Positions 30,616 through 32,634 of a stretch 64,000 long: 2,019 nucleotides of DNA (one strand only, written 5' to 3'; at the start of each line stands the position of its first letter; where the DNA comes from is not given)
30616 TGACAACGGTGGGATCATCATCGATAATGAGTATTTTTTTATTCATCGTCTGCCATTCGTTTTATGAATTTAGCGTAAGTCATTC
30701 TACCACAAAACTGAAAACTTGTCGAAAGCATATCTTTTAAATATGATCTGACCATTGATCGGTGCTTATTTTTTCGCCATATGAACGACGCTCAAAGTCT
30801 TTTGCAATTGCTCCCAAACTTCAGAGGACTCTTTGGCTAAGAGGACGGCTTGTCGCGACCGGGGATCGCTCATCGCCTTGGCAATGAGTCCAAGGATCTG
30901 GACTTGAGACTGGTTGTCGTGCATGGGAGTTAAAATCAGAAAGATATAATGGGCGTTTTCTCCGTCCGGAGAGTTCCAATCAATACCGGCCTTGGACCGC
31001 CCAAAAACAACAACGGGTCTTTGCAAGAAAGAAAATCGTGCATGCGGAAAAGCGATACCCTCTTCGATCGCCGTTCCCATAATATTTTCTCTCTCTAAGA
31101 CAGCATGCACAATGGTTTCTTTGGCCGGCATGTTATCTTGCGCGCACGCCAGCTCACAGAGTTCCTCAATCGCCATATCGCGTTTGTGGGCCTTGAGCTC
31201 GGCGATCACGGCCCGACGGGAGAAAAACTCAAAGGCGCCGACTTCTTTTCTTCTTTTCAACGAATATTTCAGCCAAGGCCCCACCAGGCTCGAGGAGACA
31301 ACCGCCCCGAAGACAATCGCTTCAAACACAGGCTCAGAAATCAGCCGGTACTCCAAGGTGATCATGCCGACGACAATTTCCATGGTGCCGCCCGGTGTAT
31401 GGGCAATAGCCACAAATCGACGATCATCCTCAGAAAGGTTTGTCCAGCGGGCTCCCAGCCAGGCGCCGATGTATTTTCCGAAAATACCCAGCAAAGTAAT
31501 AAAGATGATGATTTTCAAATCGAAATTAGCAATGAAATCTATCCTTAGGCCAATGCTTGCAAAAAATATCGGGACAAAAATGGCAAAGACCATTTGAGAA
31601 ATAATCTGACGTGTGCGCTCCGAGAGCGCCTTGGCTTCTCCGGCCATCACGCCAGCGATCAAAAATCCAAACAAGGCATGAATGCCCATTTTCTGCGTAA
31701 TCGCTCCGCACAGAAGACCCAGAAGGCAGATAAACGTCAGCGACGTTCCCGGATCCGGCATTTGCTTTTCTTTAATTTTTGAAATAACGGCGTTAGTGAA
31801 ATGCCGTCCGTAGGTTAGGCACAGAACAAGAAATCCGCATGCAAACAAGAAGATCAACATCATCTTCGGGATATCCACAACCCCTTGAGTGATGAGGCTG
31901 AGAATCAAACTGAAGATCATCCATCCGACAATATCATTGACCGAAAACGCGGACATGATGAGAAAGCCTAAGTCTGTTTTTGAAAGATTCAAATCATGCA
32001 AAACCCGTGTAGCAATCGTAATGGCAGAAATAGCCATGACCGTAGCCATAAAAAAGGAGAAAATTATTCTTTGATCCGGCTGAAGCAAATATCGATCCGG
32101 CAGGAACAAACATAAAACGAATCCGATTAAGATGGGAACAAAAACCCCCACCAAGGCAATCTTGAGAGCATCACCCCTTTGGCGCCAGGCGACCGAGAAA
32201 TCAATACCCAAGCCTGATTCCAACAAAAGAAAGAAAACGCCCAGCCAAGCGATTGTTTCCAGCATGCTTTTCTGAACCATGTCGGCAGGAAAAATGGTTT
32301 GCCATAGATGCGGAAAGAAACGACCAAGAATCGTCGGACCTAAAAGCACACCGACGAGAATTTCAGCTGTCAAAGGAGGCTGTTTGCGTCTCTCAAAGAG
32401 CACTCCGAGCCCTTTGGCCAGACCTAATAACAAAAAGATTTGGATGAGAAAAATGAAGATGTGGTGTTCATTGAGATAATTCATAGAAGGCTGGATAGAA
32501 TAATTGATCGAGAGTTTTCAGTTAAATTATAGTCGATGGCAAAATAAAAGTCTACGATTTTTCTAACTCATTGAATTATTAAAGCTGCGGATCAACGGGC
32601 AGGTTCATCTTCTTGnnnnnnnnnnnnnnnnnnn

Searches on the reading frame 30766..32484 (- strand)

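Call 11: search_protein_families(library=pfam, proteins=[window:30766-32484:-], max_evalue=0.001)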
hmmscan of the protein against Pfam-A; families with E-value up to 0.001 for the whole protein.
window:30766-32484:- (572 aa): 2 families
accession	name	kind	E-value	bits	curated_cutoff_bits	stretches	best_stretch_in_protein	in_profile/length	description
PF00999.27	Na_H_Exchanger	-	6.5e-49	167.2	26.2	1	25-405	9-373/375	Sodium/hydrogen exchanger, transmembrane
PF00359.27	PTS_EIIA_2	-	2.3e-27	96.2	27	1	420-562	2-143/144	Phosphoenolpyruvate-dependent sugar phosphotransferase system, EIIA 2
